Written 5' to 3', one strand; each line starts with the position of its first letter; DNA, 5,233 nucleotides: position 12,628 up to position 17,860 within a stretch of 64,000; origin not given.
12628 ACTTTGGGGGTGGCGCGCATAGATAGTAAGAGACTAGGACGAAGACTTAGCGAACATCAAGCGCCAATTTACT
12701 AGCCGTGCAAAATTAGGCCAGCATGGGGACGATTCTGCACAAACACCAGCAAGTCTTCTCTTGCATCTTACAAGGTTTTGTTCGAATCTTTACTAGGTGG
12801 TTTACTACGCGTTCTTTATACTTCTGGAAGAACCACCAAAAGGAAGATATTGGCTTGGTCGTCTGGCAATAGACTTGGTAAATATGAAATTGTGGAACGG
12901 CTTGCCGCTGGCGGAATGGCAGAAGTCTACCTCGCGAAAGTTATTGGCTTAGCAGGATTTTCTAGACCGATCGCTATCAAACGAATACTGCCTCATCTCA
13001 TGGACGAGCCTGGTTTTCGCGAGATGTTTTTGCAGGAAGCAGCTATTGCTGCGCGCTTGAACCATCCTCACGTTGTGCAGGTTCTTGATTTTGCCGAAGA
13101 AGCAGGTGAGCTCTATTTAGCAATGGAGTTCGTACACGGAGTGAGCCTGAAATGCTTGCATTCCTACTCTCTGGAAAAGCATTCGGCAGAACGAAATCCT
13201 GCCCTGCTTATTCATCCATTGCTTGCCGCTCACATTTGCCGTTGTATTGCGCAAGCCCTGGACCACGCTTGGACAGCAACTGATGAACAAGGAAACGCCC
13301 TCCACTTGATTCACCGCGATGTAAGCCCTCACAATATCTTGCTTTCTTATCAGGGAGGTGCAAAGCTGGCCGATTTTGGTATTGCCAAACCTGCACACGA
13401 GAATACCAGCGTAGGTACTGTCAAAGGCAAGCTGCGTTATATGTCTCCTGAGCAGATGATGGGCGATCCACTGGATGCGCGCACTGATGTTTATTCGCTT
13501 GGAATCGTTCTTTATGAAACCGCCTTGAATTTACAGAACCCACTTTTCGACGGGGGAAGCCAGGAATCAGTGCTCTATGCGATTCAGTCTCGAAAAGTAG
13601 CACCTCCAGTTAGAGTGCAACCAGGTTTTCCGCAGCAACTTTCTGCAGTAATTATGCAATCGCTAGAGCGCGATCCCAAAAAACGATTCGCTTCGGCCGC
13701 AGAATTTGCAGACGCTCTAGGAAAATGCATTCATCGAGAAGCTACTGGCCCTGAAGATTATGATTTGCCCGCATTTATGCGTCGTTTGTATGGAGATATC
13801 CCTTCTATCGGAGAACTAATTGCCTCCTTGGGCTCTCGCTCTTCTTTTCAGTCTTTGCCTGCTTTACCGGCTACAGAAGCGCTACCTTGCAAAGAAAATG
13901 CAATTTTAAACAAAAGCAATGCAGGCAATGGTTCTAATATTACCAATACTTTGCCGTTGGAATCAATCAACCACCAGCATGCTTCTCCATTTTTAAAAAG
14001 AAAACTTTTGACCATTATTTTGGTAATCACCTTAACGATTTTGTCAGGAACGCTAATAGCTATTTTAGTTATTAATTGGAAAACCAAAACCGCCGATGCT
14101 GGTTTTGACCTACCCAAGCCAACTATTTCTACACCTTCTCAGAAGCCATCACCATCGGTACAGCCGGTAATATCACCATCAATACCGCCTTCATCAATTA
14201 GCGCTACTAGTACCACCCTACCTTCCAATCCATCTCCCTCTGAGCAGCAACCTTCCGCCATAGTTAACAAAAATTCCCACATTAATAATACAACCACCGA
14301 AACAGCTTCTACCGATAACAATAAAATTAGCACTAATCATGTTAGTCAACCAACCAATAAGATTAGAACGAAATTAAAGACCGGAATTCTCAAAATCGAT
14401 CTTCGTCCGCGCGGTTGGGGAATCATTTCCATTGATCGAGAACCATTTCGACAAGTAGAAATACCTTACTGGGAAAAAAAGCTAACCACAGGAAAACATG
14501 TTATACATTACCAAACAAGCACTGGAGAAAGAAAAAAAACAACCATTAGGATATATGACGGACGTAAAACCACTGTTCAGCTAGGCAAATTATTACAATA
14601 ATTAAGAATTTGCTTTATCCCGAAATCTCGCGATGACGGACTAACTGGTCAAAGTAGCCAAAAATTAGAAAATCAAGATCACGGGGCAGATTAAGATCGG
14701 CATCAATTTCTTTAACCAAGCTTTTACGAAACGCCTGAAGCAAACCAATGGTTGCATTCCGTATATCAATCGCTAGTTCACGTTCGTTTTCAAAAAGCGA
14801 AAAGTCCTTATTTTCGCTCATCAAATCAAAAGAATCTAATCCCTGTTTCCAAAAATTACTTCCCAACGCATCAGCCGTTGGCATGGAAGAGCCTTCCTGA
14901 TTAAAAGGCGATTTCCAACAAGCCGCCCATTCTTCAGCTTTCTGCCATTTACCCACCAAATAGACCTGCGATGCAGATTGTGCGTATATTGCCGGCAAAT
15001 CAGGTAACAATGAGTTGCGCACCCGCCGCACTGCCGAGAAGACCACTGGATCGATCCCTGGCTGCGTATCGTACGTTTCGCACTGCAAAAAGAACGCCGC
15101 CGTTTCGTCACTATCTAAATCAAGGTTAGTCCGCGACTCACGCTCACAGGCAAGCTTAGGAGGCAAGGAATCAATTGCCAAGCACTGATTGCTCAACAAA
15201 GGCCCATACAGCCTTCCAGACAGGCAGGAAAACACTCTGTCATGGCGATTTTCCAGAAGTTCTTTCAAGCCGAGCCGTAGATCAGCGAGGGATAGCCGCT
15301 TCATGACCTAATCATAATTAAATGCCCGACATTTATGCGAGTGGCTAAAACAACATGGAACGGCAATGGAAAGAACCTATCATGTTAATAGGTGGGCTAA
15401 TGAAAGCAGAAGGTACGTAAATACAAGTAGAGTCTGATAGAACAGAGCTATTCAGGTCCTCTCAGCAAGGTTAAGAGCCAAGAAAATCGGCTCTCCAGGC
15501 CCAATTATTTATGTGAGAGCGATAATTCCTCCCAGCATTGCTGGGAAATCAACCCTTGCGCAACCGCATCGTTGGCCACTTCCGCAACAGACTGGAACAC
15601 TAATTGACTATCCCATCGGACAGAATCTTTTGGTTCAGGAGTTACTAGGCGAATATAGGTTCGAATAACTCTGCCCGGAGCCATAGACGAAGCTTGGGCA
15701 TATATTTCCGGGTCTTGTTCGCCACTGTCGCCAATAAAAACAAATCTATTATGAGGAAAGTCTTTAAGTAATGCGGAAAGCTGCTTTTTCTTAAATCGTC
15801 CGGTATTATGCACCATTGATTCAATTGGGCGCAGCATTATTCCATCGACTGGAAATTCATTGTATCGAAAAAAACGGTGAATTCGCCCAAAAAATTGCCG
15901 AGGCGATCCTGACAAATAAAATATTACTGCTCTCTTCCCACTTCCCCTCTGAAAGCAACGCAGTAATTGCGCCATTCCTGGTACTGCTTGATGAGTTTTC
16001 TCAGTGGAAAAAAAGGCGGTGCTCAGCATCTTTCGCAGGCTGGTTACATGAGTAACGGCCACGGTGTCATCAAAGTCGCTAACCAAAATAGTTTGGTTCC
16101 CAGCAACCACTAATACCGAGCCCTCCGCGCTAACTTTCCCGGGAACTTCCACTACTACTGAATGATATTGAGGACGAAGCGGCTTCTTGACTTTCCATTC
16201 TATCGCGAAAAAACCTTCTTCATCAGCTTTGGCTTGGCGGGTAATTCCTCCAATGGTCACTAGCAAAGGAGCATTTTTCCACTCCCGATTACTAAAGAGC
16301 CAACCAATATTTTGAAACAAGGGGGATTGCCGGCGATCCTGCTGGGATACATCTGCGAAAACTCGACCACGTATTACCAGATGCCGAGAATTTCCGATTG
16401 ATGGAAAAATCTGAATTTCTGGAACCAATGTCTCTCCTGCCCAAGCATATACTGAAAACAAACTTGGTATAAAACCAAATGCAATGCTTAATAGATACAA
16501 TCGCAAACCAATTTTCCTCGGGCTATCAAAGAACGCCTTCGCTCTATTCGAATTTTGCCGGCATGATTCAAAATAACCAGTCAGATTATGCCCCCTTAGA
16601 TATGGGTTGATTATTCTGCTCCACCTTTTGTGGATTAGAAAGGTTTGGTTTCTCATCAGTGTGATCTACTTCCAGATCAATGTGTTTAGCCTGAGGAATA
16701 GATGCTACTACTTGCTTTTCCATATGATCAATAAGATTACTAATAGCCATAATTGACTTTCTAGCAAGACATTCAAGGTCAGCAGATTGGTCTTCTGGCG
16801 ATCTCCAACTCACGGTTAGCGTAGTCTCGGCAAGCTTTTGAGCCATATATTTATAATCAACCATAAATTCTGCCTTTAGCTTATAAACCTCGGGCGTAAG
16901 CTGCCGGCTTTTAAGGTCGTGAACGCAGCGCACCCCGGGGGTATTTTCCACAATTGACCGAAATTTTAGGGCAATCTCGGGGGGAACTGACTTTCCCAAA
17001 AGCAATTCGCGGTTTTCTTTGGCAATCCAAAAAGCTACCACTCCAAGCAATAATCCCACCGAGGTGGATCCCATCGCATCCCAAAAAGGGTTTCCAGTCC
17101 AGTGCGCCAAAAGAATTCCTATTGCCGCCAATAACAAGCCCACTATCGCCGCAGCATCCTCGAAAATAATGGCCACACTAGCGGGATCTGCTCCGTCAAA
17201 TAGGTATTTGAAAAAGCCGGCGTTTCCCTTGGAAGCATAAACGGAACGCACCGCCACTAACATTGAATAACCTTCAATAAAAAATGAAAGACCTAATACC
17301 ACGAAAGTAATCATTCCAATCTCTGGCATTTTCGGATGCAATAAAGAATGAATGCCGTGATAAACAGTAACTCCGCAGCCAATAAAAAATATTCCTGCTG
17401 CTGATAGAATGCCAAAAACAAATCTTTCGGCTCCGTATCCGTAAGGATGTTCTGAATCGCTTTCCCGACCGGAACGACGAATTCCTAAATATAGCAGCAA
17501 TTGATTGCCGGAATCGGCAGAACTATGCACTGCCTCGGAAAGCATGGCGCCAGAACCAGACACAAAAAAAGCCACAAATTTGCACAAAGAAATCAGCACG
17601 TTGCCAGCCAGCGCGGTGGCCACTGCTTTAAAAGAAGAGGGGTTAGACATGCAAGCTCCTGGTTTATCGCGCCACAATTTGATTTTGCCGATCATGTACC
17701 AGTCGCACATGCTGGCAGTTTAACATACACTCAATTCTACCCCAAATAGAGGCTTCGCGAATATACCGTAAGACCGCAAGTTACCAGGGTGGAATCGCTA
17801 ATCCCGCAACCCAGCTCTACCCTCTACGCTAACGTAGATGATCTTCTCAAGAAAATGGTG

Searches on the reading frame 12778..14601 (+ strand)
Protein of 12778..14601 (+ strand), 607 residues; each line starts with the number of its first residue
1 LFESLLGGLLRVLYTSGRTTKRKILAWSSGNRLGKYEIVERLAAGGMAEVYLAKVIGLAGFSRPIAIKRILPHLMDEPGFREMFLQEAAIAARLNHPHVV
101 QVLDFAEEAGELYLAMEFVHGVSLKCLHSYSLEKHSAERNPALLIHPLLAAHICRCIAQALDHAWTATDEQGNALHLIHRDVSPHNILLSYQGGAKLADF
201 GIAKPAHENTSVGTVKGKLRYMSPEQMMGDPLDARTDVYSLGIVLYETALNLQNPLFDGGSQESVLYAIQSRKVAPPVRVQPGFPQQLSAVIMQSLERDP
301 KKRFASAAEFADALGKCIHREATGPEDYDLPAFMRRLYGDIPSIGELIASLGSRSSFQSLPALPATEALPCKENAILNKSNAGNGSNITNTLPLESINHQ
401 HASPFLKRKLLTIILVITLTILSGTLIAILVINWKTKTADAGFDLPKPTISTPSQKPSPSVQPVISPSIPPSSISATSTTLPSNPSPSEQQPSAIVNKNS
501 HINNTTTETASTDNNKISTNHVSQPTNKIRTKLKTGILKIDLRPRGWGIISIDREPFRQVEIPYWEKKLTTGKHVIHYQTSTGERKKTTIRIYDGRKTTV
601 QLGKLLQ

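Call 43: search_protein_families(library=pfam, proteins=[window:12778-14601:+])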
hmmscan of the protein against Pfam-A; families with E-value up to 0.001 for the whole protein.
window:12778-14601:+ (607 aa): 2 families
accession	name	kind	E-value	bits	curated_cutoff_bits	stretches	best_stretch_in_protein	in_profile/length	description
PF00069.31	Pkinase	-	4.7e-35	121.7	31.7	1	36-305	1-253/263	Protein kinase domain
PF07714.23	PK_Tyr_Ser-Thr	-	1.3e-28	100.5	23.1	1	38-304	3-249/258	Protein tyrosine and serine/threonine kinase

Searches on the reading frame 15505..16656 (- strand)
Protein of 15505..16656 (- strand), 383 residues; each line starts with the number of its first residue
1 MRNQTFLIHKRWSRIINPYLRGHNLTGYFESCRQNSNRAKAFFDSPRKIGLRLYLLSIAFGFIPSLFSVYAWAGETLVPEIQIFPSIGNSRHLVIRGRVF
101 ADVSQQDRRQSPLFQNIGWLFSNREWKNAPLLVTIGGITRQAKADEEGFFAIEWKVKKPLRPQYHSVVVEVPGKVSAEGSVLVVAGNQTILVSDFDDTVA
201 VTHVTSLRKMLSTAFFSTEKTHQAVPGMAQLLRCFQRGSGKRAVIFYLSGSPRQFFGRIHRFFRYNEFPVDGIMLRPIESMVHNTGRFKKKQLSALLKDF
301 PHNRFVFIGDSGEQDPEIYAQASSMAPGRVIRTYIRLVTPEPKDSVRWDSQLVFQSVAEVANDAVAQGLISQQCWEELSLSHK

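Call 43: search_protein_families(library=pfam, proteins=[window:15505-16656:-])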
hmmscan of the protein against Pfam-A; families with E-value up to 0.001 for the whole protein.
window:15505-16656:- (383 aa): 1 family
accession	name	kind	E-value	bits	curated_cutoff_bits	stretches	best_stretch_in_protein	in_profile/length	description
PF09949.15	APP1_cat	-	4.4e-36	124.6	27.1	1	191-336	3-153/154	Phosphatidate phosphatase APP1, catalytic domain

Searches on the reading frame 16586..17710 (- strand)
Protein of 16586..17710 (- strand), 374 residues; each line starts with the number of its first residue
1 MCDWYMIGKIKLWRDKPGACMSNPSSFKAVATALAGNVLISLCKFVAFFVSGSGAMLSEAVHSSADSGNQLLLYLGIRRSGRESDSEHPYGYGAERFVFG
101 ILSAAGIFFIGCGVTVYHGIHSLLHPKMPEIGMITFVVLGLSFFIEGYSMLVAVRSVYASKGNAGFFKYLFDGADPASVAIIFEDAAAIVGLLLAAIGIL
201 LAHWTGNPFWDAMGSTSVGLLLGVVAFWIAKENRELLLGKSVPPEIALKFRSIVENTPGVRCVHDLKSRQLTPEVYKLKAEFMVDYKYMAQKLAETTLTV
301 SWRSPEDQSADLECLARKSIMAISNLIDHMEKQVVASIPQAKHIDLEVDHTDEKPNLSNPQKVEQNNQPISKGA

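Call 43: search_protein_families(library=pfam, proteins=[window:16586-17710:-])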
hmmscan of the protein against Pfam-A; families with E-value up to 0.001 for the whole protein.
window:16586-17710:- (374 aa): 1 family
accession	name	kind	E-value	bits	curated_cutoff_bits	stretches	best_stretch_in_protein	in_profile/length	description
PF01545.26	Cation_efflux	-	1.5e-30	106.9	26.6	1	32-238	3-198/198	Cation efflux family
